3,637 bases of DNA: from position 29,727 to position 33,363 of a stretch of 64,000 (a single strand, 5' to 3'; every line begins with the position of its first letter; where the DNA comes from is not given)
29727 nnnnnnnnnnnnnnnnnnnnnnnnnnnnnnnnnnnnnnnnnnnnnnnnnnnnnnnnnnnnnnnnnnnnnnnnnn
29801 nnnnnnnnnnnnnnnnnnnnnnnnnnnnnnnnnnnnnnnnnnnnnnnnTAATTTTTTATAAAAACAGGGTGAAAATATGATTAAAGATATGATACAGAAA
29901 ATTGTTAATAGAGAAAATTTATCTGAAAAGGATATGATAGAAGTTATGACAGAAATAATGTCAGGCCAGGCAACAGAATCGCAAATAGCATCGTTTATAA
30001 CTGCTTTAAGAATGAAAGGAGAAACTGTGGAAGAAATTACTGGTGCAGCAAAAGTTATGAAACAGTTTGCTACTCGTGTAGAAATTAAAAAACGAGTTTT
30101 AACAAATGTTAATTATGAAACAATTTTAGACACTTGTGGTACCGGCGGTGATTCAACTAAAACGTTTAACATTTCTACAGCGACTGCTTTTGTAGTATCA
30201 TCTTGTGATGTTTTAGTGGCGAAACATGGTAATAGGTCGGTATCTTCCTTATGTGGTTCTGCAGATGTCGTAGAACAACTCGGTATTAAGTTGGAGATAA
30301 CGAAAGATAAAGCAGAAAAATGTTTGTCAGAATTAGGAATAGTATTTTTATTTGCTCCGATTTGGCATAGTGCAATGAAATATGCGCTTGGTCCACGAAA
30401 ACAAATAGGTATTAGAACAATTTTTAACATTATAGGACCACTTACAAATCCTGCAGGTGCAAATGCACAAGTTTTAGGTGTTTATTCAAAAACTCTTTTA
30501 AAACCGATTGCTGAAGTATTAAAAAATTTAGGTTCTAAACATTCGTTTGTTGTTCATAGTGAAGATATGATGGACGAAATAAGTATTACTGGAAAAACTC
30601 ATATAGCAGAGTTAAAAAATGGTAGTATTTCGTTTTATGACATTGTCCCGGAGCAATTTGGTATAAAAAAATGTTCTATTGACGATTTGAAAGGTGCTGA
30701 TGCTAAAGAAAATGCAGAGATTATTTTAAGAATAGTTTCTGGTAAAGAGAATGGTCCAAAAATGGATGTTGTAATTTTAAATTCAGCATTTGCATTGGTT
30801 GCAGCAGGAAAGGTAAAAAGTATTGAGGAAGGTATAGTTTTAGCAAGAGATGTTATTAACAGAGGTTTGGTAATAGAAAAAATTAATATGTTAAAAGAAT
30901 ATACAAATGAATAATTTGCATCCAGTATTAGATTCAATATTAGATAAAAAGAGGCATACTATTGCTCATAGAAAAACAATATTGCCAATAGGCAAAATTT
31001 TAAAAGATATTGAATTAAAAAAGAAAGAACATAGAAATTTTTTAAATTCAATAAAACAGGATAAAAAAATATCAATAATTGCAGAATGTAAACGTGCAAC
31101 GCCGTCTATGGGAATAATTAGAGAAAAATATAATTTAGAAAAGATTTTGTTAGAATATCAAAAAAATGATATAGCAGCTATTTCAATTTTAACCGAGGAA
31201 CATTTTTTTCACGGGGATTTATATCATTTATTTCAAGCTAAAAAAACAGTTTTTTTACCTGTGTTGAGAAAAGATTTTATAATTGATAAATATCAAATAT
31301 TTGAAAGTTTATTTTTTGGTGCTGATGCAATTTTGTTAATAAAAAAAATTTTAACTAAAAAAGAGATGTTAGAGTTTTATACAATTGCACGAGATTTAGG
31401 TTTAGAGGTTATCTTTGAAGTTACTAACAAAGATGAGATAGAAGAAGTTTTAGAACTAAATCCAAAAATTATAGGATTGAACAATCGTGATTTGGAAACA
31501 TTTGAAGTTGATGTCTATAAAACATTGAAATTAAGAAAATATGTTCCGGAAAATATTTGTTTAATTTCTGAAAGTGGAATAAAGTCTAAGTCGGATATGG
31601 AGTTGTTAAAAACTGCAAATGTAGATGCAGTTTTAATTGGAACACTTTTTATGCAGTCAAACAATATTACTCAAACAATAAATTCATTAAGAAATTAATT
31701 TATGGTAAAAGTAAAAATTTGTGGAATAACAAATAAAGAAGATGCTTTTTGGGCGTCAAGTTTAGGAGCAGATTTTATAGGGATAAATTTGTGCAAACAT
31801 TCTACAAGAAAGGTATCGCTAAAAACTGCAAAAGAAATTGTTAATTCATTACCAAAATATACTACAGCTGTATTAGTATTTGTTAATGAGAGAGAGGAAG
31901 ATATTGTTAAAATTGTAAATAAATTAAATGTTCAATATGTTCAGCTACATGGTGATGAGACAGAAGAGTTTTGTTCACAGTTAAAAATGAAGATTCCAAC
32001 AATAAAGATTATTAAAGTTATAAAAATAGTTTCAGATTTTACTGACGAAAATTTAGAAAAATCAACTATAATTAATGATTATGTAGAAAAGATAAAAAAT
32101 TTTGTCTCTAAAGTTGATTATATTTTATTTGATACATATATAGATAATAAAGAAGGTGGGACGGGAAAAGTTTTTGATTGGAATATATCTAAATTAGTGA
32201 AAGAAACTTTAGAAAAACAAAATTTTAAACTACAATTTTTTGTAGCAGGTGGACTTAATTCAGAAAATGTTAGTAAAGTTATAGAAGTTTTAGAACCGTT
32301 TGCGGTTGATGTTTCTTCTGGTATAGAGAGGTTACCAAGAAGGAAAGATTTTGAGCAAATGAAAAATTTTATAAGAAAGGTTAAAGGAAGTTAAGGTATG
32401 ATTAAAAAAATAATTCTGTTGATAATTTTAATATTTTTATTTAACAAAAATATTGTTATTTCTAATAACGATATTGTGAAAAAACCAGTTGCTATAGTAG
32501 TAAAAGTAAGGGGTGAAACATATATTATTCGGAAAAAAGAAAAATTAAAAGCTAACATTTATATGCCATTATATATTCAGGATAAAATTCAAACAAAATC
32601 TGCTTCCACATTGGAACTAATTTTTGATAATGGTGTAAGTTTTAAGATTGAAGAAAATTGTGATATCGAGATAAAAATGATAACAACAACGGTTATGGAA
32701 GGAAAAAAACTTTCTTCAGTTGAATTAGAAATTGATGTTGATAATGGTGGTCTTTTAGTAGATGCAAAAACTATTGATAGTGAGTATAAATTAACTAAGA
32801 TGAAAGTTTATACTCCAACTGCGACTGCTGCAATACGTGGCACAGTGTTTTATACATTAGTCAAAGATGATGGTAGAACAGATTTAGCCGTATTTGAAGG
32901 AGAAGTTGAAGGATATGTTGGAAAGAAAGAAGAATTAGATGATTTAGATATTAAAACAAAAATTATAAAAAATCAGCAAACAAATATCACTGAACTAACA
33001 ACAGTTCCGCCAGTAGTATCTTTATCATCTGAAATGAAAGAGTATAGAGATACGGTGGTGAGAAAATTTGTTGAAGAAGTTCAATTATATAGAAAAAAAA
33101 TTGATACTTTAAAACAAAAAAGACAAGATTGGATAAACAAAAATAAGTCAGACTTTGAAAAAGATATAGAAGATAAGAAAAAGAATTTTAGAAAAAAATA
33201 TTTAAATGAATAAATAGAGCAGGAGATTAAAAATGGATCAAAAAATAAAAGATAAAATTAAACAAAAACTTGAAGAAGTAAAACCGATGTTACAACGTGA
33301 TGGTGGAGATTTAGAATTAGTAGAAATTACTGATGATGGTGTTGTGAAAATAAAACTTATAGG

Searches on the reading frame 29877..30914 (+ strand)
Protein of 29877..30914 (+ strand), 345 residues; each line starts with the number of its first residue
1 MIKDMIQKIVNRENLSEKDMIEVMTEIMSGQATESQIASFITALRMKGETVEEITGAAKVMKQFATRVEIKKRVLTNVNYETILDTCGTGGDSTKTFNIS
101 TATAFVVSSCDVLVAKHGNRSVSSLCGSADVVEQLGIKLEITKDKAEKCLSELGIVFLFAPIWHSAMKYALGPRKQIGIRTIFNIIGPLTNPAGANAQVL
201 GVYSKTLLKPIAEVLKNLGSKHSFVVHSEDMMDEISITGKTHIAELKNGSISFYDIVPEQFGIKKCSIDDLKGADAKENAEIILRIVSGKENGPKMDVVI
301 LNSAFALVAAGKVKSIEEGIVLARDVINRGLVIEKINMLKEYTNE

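Call 3: search_protein_families(library=pfam, proteins=[window:29877-30914:+], max_evalue=0.01)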
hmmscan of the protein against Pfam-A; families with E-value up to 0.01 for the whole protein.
window:29877-30914:+ (345 aa): 2 families
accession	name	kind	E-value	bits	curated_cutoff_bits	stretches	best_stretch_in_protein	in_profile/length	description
PF00591.27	Glycos_transf_3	-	1e-92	310.8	27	1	82-330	3-250/253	Glycosyl transferase family, a/b domain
PF02885.22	Glycos_trans_3N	-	6.2e-24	84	26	1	3-65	1-63/63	Glycosyl transferase family, helical bundle domain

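Call 48: find_homologous_proteins(query=window:29877-30914:+, max_evalue=1e-40)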
Query window:29877-30914:+ (345 aa): 8000 proteins with E <= 1e-40 among 8000 candidates; the best 120 are listed.
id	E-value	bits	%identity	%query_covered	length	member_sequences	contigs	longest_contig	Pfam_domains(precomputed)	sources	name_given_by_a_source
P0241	6.8e-217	737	100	100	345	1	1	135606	PF00591.28,PF02885.23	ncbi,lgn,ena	-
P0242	5.2e-166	570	73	100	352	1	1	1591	PF00591.28,PF02885.23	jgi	jgi:anthranilate phosphoribosyltransferase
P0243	1.7e-159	548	72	100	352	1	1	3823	PF00591.28,PF02885.23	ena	-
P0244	2.3e-159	548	72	100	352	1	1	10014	PF00591.28,PF02885.23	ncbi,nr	ncbi:MAG: anthranilate phosphoribosyltransferase [Endomicrobia bacterium]|nr:anthranilate phosphorib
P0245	9.9e-159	546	71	100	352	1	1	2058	PF00591.28,PF02885.23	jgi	jgi:anthranilate phosphoribosyltransferase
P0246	1.0e-158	546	71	100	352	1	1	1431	PF00591.28,PF02885.23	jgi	-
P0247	1.3e-158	545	72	100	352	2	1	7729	PF00591.28,PF02885.23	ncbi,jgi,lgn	-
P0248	1.9e-158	545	71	100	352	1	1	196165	PF00591.28,PF02885.23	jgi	jgi:anthranilate phosphoribosyltransferase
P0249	2.2e-158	544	71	100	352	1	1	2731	PF00591.28,PF02885.23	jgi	jgi:anthranilate phosphoribosyltransferase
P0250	4.7e-158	543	71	100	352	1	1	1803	PF00591.28,PF02885.23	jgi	jgi:anthranilate phosphoribosyltransferase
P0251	5.5e-158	543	71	100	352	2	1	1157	PF00591.28,PF02885.23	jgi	-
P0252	1.6e-157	542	70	100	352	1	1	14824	PF00591.28,PF02885.23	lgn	-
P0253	1.6e-157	542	71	100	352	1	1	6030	PF00591.28,PF02885.23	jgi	jgi:anthranilate phosphoribosyltransferase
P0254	1.6e-157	542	71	100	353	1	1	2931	PF00591.28,PF02885.23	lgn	-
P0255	2.2e-157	541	72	100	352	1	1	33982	PF00591.28,PF02885.23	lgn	-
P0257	2.5e-157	541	71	100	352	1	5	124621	PF00591.28,PF02885.23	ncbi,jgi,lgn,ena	-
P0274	3.5e-149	514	68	100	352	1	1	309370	PF00591.28,PF02885.23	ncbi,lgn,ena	-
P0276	3.5e-148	511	67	100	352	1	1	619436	PF00591.28,PF02885.23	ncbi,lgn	-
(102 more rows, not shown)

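Call 49: find_encoding_contigs(protein=P0248, flank=6000, max_places=1)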
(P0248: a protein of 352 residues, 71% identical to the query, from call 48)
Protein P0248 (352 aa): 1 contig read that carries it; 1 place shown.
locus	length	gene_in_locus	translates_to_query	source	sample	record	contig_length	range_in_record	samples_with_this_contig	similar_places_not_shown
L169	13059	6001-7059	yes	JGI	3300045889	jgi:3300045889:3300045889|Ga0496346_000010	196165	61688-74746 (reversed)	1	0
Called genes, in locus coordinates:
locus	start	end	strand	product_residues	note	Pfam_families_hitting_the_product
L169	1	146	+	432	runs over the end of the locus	PF00275:EPSP_synthase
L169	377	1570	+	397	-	PF00815:Histidinol_dh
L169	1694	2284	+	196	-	PF00475:IGPD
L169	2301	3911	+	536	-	PF00682:HMGL-like, PF22617:HCS_D2, PF08502:LeuA_dimer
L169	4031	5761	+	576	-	PF00920:ILVD_EDD_N, PF24877:ILV_EDD_C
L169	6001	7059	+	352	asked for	PF02885:Glycos_trans_3N, PF00591:Glycos_transf_3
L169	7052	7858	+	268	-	PF00218:IGPS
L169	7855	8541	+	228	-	PF00697:PRAI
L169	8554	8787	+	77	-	PF01106:NifU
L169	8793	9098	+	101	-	-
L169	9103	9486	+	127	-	PF13456:RVT_3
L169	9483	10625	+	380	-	PF04932:Wzy_C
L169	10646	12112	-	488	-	PF02366:PMT, PF13231:PMT_2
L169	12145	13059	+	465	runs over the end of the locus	PF13231:PMT_2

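Call 50: find_encoding_contigs(protein=P0257, flank=6000, max_places=1)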
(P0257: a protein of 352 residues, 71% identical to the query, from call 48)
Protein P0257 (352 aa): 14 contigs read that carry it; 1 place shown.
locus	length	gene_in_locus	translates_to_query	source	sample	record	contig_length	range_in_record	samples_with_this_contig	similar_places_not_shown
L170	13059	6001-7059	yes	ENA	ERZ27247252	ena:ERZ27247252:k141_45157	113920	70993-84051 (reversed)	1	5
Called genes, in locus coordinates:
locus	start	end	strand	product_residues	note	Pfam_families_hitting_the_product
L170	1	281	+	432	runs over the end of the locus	PF00275:EPSP_synthase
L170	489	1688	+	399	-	PF00815:Histidinol_dh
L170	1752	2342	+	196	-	PF00475:IGPD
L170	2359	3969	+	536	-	PF00682:HMGL-like, PF22617:HCS_D2, PF08502:LeuA_dimer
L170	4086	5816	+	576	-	PF00920:ILVD_EDD_N, PF24877:ILV_EDD_C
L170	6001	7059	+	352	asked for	PF02885:Glycos_trans_3N, PF00591:Glycos_transf_3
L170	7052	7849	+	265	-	PF00218:IGPS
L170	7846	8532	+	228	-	PF00697:PRAI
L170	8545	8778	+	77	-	PF01106:NifU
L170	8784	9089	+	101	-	-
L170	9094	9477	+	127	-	PF13456:RVT_3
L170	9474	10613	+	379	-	PF04932:Wzy_C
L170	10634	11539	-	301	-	-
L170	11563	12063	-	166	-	PF13231:PMT_2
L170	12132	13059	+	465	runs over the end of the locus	PF13231:PMT_2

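Call 51: find_encoding_contigs(protein=P0276, flank=6000, max_places=1)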
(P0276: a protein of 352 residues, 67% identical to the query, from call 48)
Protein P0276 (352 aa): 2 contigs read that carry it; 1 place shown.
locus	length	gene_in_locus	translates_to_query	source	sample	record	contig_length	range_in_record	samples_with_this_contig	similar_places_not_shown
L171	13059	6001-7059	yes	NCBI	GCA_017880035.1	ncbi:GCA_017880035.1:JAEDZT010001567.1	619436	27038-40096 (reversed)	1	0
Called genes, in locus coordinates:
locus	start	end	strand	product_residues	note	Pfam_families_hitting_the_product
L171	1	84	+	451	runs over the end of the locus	PF01554:MatE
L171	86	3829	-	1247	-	PF13415:Beta-prop_FBX42, PF13418:Beta-prop_TYW4, PF13854:Kelch_HCF, PF24681:Kelch_KLHDC2_KLHL20_DRC7, PF24981:Beta-prop_ATRN-LZTR1, PF13418:Beta-prop_TYW4, PF24681:Kelch_KLHDC2_KLHL20_DRC7, PF13415:Beta-prop_FBX42, +7 more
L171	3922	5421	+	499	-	PF01875:Memo, PF01871:AMMECR1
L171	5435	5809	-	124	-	PF00072:Response_reg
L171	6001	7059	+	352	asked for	PF02885:Glycos_trans_3N, PF00591:Glycos_transf_3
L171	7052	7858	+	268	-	PF00218:IGPS, PF01729:QRPTase_C (weak)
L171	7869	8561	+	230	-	PF00697:PRAI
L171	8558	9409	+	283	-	PF04773:FecR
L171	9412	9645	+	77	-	PF01106:NifU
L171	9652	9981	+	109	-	-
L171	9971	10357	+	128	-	PF13456:RVT_3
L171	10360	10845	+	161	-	PF02366:PMT, PF13231:PMT_2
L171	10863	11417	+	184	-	-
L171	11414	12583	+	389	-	PF04932:Wzy_C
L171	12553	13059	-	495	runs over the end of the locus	PF02366:PMT, PF13231:PMT_2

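Call 52: find_encoding_contigs(protein=P0274, flank=6000, max_places=1)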
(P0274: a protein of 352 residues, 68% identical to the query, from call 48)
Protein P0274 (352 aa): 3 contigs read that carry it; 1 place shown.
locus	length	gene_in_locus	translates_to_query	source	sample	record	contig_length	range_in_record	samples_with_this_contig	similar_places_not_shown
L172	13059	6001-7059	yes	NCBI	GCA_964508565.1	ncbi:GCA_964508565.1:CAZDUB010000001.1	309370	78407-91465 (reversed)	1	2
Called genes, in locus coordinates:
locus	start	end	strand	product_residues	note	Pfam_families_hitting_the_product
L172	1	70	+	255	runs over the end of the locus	PF05116:S6PP (weak), PF08282:Hydrolase_3 (weak), PF02358:Trehalose_PPase, PF08282:Hydrolase_3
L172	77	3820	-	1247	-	PF13415:Beta-prop_FBX42, PF13418:Beta-prop_TYW4, PF13854:Kelch_HCF, PF24681:Kelch_KLHDC2_KLHL20_DRC7, PF24981:Beta-prop_ATRN-LZTR1, PF13415:Beta-prop_FBX42, PF13418:Beta-prop_TYW4, PF24981:Beta-prop_ATRN-LZTR1, +7 more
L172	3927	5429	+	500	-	PF01875:Memo, PF01871:AMMECR1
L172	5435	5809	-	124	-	PF00072:Response_reg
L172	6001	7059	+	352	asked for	PF02885:Glycos_trans_3N, PF00591:Glycos_transf_3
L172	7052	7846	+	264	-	PF00218:IGPS, PF01729:QRPTase_C (faint)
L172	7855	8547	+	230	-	PF00697:PRAI, PF00834:Ribul_P_3_epim (faint)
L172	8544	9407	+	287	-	PF04773:FecR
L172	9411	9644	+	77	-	PF01106:NifU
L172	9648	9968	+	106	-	-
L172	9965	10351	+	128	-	PF13456:RVT_3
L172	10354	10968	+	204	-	PF02366:PMT, PF13231:PMT_2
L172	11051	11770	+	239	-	-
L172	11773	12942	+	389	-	PF04932:Wzy_C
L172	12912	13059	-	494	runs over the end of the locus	PF02366:PMT, PF13231:PMT_2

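Call 53: find_encoding_contigs(protein=P0244, flank=6000, max_places=1)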
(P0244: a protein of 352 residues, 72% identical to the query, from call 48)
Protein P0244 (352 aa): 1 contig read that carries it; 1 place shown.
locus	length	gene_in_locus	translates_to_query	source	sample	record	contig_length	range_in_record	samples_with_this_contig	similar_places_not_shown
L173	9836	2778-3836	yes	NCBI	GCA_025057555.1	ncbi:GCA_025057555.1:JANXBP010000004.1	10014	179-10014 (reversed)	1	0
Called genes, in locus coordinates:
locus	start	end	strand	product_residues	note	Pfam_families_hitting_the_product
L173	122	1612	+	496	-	PF01875:Memo, PF01871:AMMECR1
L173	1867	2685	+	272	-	PF05175:MTS (weak), PF13489:Methyltransf_23, PF13847:Methyltransf_31, PF08241:Methyltransf_11, PF08242:Methyltransf_12 (weak), PF13649:Methyltransf_25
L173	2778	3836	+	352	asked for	PF02885:Glycos_trans_3N, PF00591:Glycos_transf_3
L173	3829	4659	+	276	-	PF00218:IGPS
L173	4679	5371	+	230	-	PF00697:PRAI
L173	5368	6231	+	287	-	PF04773:FecR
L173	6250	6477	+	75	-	PF18046:FKBP26_C (weak), PF01106:NifU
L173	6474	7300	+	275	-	PF11392:AllH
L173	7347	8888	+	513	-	PF27530:HMA_AllF_N, PF02629:CoA_binding, PF00549:Ligase_CoA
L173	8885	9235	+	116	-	-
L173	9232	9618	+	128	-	PF13456:RVT_3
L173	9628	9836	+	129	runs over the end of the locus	PF02366:PMT, PF13231:PMT_2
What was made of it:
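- Five relatives with 67-72% identical TrpD run trpD-trpC-trpF without it (calls 49-53).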

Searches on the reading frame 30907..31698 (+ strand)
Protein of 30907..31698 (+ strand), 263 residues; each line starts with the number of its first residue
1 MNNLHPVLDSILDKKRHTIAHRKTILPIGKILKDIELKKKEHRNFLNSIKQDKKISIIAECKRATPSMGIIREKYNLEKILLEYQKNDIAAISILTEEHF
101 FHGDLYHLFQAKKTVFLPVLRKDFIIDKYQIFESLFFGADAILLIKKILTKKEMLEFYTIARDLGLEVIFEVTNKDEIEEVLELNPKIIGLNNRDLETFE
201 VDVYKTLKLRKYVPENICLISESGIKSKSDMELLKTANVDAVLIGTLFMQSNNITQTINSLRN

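Call 3: search_protein_families(library=pfam, proteins=[window:30907-31698:+], max_evalue=0.01)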
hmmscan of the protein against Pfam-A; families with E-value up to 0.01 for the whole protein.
window:30907-31698:+ (263 aa): 3 families
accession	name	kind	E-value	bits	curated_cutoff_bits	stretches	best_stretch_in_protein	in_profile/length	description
PF00218.27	IGPS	-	9.5e-76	254.8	27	1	8-261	1-254/254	Indole-3-glycerol phosphate synthase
PF01729.25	QRPTase_C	-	0.00013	22.2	23.1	1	167-252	82-162/169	Quinolinate phosphoribosyl transferase, C-terminal domain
PF03735.19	ENT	-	0.00083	19.8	28.5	1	28-63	34-69/71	ENT domain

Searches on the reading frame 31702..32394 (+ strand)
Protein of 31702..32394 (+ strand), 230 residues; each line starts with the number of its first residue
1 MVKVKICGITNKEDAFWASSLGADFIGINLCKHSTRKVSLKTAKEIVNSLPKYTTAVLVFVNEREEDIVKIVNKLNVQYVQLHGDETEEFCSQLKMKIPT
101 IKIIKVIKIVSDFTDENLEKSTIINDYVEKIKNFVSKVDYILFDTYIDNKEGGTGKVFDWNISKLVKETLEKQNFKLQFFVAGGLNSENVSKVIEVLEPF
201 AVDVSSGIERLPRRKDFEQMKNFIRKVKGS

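Call 3: search_protein_families(library=pfam, proteins=[window:31702-32394:+], max_evalue=0.01)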
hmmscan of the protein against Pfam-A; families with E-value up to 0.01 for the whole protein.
window:31702-32394:+ (230 aa): 2 families
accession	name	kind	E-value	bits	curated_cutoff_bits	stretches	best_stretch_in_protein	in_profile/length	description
PF00697.28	PRAI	-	1.1e-41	143.2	22.7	1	4-225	1-192/193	N-(5'phosphoribosyl)anthranilate (PRA) isomerase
PF02741.20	FTR_C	-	0.0036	17.8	25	1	33-123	24-110/149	FTR, proximal lobe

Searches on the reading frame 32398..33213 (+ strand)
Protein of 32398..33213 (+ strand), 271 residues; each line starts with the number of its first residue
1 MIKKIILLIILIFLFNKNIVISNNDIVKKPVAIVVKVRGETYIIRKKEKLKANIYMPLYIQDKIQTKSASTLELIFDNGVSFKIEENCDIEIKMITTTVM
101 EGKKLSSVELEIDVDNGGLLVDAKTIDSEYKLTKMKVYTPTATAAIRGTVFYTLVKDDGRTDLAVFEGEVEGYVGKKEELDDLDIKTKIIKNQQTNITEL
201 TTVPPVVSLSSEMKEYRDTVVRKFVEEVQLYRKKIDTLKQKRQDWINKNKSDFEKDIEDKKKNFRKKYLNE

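Call 3: search_protein_families(library=pfam, proteins=[window:32398-33213:+], max_evalue=0.01)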
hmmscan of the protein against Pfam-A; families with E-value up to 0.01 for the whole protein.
window:32398-33213:+ (271 aa): 1 family
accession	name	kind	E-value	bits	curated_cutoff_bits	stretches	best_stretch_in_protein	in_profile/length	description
PF04773.18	FecR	-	3.5e-10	40.6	24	1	62-171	1-97/97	FecR protein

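Call 60: search_protein_families(library=ncbifam, proteins=[window:32398-33213:+], max_evalue=0.00001)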
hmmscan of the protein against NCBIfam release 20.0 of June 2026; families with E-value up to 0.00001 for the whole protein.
window:32398-33213:+ (271 aa): 3 families
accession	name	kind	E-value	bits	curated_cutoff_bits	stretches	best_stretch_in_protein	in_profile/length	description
NF047849.1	Lsa33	exception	3.9e-10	39.4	420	1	31-265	29-268/310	surface adhesin Lsa33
NF047876.1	Lsa19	exception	1.2e-08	34.9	250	1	31-171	10-135/182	adhesin Lsa19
NF033165.1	lipo_LipL45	exception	7.3e-08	31.8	350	1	27-170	35-171/391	lipoprotein LipL45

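Call 61: search_protein_families(library=padloc, proteins=[window:32398-33213:+], max_evalue=0.01)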
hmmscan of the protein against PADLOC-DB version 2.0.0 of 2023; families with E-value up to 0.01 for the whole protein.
window:32398-33213:+ (271 aa): 0 families
